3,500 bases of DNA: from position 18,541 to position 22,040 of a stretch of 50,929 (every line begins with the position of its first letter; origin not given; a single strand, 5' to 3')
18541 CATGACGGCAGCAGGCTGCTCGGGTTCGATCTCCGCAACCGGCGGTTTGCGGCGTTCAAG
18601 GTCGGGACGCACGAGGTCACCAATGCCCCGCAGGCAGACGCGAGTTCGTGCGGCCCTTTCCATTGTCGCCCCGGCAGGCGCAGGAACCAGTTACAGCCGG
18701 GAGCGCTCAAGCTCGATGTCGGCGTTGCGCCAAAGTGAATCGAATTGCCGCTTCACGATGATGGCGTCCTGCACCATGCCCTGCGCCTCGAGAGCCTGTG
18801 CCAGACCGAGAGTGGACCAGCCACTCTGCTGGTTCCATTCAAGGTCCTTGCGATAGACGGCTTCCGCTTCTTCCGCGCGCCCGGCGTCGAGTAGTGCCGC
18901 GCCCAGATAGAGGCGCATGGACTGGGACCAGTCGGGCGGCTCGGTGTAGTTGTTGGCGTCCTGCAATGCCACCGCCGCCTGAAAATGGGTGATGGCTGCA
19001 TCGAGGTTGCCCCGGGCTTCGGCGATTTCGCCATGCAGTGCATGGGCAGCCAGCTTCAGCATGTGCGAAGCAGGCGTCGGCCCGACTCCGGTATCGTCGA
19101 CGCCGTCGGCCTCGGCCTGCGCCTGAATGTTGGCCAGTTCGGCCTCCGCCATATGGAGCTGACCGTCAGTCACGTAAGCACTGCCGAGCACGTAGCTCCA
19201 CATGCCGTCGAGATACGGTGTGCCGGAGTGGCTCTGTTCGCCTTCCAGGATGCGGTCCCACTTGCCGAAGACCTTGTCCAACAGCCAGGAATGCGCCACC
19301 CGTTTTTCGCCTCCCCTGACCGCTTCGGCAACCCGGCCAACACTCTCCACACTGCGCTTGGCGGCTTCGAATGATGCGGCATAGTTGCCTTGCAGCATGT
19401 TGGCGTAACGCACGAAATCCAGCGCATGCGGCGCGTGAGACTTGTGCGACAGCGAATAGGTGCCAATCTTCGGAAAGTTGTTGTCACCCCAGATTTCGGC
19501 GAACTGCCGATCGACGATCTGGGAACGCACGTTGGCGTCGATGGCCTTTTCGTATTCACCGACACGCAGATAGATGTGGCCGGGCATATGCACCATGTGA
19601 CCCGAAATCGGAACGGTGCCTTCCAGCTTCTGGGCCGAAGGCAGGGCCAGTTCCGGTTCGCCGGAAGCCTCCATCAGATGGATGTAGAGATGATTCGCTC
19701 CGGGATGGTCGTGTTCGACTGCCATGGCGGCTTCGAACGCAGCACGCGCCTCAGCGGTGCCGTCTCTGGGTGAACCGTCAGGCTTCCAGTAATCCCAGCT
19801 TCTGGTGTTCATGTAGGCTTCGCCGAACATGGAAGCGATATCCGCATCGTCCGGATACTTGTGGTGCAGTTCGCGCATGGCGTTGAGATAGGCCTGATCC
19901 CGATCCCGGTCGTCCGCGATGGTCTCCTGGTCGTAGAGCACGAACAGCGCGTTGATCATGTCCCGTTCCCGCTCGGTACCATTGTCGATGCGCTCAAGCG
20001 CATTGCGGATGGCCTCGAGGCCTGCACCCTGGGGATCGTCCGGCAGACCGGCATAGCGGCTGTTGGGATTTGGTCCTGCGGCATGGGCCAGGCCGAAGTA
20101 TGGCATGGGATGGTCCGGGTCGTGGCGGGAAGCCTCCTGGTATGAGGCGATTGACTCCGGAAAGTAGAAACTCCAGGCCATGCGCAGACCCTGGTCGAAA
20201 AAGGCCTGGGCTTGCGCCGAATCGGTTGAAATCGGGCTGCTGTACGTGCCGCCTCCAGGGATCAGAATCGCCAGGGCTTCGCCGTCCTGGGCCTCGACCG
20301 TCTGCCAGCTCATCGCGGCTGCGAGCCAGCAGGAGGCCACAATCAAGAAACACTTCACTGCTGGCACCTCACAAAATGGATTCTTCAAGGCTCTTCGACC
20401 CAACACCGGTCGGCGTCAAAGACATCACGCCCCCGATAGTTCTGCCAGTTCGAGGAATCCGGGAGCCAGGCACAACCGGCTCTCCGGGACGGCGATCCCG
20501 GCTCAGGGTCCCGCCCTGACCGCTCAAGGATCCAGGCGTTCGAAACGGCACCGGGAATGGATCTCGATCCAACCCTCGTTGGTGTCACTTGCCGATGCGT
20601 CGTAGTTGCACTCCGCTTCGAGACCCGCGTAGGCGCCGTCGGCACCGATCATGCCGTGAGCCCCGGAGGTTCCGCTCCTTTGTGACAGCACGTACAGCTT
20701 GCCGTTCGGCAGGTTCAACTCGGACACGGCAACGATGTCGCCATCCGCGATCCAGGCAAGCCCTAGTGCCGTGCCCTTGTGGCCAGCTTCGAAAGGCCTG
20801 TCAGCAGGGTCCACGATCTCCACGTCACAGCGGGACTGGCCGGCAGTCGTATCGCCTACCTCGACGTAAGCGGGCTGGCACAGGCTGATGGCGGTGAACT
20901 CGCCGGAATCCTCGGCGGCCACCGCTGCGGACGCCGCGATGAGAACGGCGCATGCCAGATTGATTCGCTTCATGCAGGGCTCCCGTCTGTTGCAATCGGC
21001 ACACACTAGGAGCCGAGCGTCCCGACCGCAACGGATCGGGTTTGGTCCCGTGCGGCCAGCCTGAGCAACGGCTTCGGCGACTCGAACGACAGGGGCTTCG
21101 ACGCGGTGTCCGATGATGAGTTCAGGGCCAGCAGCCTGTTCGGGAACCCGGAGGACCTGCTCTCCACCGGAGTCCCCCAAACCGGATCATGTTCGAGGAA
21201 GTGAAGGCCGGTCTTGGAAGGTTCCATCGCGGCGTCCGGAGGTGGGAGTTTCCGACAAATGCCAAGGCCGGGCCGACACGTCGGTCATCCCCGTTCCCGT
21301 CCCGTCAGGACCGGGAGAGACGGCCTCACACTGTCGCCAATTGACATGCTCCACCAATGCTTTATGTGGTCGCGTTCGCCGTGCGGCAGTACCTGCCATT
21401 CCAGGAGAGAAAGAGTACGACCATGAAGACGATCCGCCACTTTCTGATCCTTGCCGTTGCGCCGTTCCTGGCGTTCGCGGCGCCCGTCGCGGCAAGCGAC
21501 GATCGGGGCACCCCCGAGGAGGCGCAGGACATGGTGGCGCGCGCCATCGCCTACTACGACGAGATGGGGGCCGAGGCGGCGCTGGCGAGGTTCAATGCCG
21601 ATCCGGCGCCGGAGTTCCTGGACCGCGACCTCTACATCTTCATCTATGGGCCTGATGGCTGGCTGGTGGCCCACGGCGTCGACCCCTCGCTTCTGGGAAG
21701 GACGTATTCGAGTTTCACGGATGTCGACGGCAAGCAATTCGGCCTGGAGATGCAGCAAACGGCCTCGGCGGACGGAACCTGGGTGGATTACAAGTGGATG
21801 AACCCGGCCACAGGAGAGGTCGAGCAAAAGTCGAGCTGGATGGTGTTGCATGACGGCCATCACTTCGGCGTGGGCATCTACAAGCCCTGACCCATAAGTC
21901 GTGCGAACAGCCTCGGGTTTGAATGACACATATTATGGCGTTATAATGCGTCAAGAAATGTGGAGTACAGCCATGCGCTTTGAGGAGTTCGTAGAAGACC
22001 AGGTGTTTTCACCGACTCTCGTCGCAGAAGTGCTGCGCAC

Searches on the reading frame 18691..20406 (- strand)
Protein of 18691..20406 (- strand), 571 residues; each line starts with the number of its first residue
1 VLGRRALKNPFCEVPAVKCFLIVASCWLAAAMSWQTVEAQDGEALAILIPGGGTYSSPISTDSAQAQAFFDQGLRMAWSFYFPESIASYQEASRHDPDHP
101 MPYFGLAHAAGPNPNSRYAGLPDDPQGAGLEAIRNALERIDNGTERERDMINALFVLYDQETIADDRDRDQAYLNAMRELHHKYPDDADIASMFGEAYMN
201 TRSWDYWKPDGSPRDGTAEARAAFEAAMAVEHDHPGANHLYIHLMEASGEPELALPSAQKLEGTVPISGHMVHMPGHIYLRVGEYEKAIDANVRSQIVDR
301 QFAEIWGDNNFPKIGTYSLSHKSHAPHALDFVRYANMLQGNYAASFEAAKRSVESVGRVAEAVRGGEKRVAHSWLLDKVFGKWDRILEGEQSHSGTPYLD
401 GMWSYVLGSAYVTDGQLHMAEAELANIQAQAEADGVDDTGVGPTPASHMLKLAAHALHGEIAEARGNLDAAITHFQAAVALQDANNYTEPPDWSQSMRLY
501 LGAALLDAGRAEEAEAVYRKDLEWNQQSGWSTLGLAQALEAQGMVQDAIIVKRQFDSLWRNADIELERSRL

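Call 41: search_protein_families(library=pfam, proteins=[window:18691-20406:-], max_evalue=0.00001)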
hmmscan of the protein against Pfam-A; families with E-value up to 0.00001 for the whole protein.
window:18691-20406:- (571 aa): 3 families
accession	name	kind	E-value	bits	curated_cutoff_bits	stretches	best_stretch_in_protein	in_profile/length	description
PF14559.12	TPR_19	-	2.1e-08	34.8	25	0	505-549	1-45/68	Tetratricopeptide repeat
PF13414.12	TPR_11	-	2.1e-07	30.9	26.8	0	83-109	11-37/42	TPR repeat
PF07719.23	TPR_2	-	1.5e-06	28.3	27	0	459-483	8-32/34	Tetratricopeptide repeat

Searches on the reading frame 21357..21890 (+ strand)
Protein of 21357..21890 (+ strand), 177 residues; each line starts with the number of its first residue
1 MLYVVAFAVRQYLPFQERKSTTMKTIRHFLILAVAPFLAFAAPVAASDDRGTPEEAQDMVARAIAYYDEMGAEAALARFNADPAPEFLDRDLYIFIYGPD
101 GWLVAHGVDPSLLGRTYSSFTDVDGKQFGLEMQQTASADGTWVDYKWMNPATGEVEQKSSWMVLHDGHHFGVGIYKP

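Call 41: search_protein_families(library=pfam, proteins=[window:21357-21890:+], max_evalue=0.00001)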
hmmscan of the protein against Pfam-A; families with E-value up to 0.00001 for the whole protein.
window:21357-21890:+ (177 aa): 2 families
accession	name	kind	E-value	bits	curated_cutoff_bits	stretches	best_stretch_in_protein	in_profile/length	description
PF17200.10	sCache_2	-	3.6e-12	46.9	25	1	52-160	33-124/155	Single Cache domain 2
PF08269.17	dCache_2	-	8.5e-10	38.7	26.5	1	89-162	92-167/298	Cache domain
